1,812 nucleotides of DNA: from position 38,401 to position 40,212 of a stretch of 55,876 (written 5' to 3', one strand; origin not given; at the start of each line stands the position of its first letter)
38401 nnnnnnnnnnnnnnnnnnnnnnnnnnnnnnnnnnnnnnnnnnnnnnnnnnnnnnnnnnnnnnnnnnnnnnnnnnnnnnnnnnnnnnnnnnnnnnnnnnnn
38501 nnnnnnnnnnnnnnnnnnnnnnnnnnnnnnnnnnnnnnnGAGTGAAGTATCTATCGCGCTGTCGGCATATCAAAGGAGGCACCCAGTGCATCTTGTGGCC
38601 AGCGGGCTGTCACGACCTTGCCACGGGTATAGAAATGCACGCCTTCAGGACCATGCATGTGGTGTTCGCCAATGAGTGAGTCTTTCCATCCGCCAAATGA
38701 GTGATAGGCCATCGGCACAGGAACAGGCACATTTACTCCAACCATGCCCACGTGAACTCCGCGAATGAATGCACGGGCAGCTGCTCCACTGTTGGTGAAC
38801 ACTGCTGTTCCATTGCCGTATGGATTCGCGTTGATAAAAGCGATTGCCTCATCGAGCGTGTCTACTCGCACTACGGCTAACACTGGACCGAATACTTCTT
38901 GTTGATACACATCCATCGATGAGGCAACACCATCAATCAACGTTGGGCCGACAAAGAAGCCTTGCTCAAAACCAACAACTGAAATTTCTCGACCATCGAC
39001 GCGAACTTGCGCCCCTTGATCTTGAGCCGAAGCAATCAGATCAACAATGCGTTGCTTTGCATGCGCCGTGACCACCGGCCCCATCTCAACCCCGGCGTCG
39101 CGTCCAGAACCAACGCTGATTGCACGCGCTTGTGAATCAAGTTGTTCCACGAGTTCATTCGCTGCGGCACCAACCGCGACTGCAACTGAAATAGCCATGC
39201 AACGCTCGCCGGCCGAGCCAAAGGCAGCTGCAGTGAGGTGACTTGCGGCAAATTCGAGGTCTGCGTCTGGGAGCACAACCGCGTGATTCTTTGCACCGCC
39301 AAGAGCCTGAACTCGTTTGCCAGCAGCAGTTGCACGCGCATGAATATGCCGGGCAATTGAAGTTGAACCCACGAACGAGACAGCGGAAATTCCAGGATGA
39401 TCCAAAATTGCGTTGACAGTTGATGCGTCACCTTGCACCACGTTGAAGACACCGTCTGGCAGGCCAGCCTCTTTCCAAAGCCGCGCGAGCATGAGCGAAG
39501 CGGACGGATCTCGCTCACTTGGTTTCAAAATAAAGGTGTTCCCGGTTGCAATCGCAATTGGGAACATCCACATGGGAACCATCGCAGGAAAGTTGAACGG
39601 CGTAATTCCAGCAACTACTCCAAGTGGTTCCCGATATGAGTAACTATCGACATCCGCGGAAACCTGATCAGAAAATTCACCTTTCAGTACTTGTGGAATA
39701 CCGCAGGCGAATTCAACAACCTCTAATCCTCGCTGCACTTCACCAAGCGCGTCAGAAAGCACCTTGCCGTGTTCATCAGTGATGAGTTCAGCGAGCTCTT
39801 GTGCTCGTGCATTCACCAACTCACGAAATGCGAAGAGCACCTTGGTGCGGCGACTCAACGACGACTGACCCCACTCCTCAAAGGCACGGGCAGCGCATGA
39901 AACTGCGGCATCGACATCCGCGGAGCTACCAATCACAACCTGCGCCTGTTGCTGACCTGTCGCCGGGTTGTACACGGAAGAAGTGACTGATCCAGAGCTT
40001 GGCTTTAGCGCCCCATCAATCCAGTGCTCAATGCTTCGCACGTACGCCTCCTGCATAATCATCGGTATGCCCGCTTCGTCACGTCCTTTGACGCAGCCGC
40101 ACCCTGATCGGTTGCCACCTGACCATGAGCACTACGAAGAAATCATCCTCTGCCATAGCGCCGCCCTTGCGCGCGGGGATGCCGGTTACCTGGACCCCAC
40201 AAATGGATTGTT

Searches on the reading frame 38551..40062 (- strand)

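Call 24: search_protein_families(library=pfam, proteins=[window:38551-40062:-], max_evalue=0.01)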
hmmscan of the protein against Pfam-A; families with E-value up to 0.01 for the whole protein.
window:38551-40062:- (503 aa): 2 families
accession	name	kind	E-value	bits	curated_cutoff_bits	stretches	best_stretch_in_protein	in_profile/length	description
PF00171.27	Aldedh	-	3.3e-139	464.8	23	1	27-484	8-461/461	Aldehyde dehydrogenase family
PF05893.19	LuxC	-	2e-05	24.1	21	1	49-200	5-141/401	Acyl-CoA reductase (LuxC)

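Call 86: search_protein_families(library=ncbifam, proteins=[window:38551-40062:-], max_evalue=1e-20)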
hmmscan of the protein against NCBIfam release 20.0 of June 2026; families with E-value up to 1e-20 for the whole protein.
window:38551-40062:- (503 aa): 38 families (the best 25 are shown)
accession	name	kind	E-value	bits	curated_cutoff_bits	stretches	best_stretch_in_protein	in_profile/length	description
TIGR01722.1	MMSDH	subfamily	4.9e-209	694.9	448.5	1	11-488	1-477/477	CoA-acylating methylmalonate-semialdehyde dehydrogenase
NF052305.1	DioxValDhHalo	equivalog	1.1e-103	347.7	750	1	11-485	5-480/483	2,5-dioxovalerate dehydrogenase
TIGR01804.1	BADH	equivalog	7.7e-93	311.5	668.6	1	14-467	1-454/467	betaine-aldehyde dehydrogenase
NF010000.0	PRK13473.1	subfamily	8.4e-92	308.2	615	1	12-466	4-454/475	aminobutyraldehyde dehydrogenase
NF042993.1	AlphKGSA_gudD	equivalog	1e-91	308.1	770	1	11-485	4-479/481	alpha-ketoglutaric semialdehyde dehydrogenase GucD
NF009725.0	PRK13252.1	equivalog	1.1e-91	307.7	593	1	10-485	6-478/488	betaine-aldehyde dehydrogenase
TIGR02299.1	HpaE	equivalog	2.8e-84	283.4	638.35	1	11-485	1-475/488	5-carboxymethyl-2-hydroxymuconate semialdehyde dehydrogenase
NF045735.1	PaDhStyDPseudo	equivalog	6.1e-82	275.8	850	1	14-484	6-479/483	phenylacetaldehyde dehydrogenase StyD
TIGR01780.1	SSADH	subfamily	4.8e-81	272.9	646.35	1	30-468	1-436/448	succinate-semialdehyde dehydrogenase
NF006916.0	PRK09407.1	equivalog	3.3e-79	266.9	521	1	23-486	31-492/526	succinic semialdehyde dehydrogenase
NF002852.0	PRK03137.1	subfamily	2.9e-78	263.9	648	1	29-487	53-513/514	L-glutamate gamma-semialdehyde dehydrogenase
NF007497.0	PRK10090.1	equivalog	1.4e-76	258.2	500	1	10-484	6-475/480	aldehyde dehydrogenase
NF045736.1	PaDhStyDRhodo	equivalog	2.2e-76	257.3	800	1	12-485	4-476/479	phenylacetaldehyde dehydrogenase StyD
NF050084.1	pip_6_carb_DH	equivalog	3.2e-76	257.2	730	1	31-488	2-462/475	L-piperidine-6-carboxylate dehydrogenase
NF040792.1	glyc_ald_dh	equivalog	6.5e-73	246.3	760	1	13-454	3-445/488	D-glyceraldehyde dehydrogenase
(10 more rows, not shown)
